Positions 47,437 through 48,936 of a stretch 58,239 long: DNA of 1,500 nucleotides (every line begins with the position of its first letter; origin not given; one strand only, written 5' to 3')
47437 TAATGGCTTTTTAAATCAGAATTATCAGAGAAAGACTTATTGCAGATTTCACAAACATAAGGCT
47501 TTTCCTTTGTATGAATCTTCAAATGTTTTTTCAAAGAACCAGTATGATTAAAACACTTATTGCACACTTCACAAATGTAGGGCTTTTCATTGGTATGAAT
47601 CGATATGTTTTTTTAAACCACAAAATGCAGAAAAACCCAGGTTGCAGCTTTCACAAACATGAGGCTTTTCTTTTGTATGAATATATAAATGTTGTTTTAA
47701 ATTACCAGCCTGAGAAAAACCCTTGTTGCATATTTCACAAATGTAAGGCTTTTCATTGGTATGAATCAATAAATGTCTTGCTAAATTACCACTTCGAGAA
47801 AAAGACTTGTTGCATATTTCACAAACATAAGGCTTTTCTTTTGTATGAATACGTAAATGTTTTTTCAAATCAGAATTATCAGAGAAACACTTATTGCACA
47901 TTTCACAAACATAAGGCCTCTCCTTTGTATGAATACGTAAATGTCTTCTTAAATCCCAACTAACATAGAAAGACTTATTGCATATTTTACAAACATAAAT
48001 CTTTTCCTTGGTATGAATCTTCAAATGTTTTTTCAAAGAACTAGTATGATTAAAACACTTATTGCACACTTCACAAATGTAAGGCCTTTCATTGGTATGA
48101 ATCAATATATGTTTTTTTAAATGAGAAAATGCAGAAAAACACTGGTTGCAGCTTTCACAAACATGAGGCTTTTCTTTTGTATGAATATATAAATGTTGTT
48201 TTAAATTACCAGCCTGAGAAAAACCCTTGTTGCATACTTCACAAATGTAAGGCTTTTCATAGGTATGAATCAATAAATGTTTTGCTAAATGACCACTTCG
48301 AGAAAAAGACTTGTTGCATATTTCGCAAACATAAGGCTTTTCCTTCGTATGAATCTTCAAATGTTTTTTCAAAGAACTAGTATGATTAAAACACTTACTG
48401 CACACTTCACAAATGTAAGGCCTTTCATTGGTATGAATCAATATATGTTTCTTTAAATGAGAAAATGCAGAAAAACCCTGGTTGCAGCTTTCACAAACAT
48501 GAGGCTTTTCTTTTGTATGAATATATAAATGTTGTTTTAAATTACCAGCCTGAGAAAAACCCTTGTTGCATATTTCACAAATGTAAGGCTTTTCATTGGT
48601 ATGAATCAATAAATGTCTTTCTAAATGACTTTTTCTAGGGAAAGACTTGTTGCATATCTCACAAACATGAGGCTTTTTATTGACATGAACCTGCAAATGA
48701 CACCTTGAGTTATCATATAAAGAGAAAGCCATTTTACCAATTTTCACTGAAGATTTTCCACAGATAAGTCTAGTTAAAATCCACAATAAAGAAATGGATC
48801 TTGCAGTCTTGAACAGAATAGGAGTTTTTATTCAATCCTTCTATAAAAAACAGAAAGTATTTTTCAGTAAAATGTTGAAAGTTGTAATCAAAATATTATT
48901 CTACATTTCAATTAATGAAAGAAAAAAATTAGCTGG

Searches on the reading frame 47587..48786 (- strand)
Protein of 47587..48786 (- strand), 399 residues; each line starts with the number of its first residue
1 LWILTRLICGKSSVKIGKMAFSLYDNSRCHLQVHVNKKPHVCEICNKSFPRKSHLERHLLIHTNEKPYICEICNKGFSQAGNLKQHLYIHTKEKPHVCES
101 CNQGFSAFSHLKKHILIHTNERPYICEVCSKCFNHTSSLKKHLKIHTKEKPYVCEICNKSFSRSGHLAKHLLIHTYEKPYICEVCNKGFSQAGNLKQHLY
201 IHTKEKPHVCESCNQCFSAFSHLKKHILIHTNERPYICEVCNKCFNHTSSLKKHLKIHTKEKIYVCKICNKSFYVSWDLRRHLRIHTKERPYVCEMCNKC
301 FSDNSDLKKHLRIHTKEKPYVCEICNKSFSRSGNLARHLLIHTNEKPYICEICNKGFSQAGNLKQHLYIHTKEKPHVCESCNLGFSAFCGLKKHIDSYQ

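Call 44: find_homologous_proteins(query=window:47587-48786:-, max_evalue=1e-60)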
Query window:47587-48786:- (399 aa): 486 proteins with E <= 1e-60 among 8000 candidates; the best 120 are listed.
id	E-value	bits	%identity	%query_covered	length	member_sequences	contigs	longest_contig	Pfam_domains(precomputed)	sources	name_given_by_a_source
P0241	3.4e-148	512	36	93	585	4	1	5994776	PF13465.13,PF07776.22,PF12874.14,PF23217.2,PF13894.13,PF05605.19,PF23561.2,PF00096.33,PF12171.15,PF23108.2,PF13912.13,PF23107.2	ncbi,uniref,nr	ncbi:zinc finger protein 260 isoform X1 [Plutella xylostella]|uniref:zinc finger protein 260 isoform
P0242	1.5e-137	477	39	89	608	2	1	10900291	PF13894.13,PF13465.13,PF05605.19,PF00096.33,PF12171.15,PF12874.14,PF13912.13,PF23107.2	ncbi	ncbi:gastrula zinc finger protein XlCGF57.1-like isoform X2 [Diachasmimorpha longicaudata]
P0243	1.4e-128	447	46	89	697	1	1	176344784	PF13894.13,PF13465.13,PF23561.2,PF00096.33,PF12171.15,PF22995.3,PF13912.13,PF23611.2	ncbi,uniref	ncbi:zinc finger protein 883-like [Elgaria multicarinata webbii]|uniref:zinc finger protein 883-like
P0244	6.5e-127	442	46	77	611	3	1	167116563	PF18439.8,PF13894.13,PF17283.9,PF13465.13,PF23561.2,PF00096.33,PF12171.15,PF22995.3,PF23611.2,PF09723.16,PF01352.33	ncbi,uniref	ncbi:uncharacterized protein LOC117724914 isoform X1 [Arvicanthis niloticus]|uniref:uncharacterized 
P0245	6.8e-116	406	43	86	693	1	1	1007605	PF18439.8,PF13465.13,PF09237.18,PF12874.14,PF01428.24,PF22995.3,PF01286.24,PF07975.19,PF13913.13,PF13894.13,PF23447.2,PF16622.12,PF00096.33,PF12171.15,PF13912.13,PF21816.4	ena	-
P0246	2.5e-108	381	43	69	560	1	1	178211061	PF19553.5,PF13465.13,PF05191.21,PF09237.18,PF12874.14,PF00130.29,PF22995.3,PF24485.2,PF13913.13,PF13894.13,PF16622.12,PF24759.1,PF00096.33,PF12171.15,PF13912.13,PF21816.4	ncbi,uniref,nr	ncbi:zinc finger protein 708-like isoform X1 [Schistocerca cancellata]|uniref:zinc finger protein 70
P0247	2.0e-107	378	47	73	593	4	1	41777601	PF13894.13,PF13465.13,PF23561.2,PF00096.33,PF12171.15,PF12874.14,PF22995.3,PF13912.13,PF23611.2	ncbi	ncbi:zinc finger protein ZFP2-like [Artemia franciscana]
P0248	2.4e-107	377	40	78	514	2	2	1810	PF18439.8,PF13894.13,PF13465.13,PF05605.19,PF23561.2,PF00096.33,PF09237.18,PF07776.22,PF12171.15,PF22995.3,PF13912.13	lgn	-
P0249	8.5e-106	372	45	79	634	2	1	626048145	PF13894.13,PF13465.13,PF16622.12,PF23561.2,PF00096.33,PF02591.21,PF01352.33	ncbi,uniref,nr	ncbi:gastrula zinc finger protein XlCGF26.1-like isoform X2 [Bufo gargarizans]|uniref:gastrula zinc 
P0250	2.5e-104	368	45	89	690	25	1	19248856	PF13894.13,PF13465.13,PF23561.2,PF00096.33,PF00856.34,PF22995.3,PF13912.13,PF23611.2,PF21549.3,PF09723.16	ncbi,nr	ncbi:zinc finger protein 595-like isoform X7 [Silurus meridionalis]|nr:zinc finger protein 595-like 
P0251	3.3e-103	364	47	93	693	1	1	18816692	PF13894.13,PF27966.1,PF13465.13,PF23561.2,PF00096.33,PF12171.15,PF12874.14,PF13912.13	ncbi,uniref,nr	ncbi:zinc finger protein 883-like [Ischnura elegans]|uniref:zinc finger protein 883-like n=1 Tax=Isc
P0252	1.5e-102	362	40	89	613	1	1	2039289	PF13894.13,PF13465.13,PF00096.33,PF16278.12,PF12171.15,PF12874.14,PF13912.13,PF23107.2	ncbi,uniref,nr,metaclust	ncbi:gastrula zinc finger protein XlCGF57.1 [Diachasma alloeum]|uniref:gastrula zinc finger protein 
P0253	1.6e-101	358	44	83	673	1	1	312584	PF02892.22,PF13894.13,PF13465.13,PF16622.12,PF00096.33,PF09237.18,PF12874.14,PF22995.3,PF13912.13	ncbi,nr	ncbi:Zinc finger protein 836 [Nymphon striatum]|nr:Zinc finger protein 836 [Nymphon striatum]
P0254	6.1e-101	356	36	95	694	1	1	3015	PF13894.13,PF13465.13,PF00096.33,PF12171.15,PF12874.14,PF23217.2,PF22995.3,PF13912.13,PF23107.2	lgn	-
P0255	3.6e-99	351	48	84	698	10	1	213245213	PF19553.5,PF13913.13,PF13894.13,PF13465.13,PF16622.12,PF00096.33,PF12171.15,PF12874.14,PF22995.3,PF13912.13,PF21816.4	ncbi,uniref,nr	ncbi:putative zinc finger protein 66 isoform X1 [Schistocerca nitens]|uniref:putative zinc finger pr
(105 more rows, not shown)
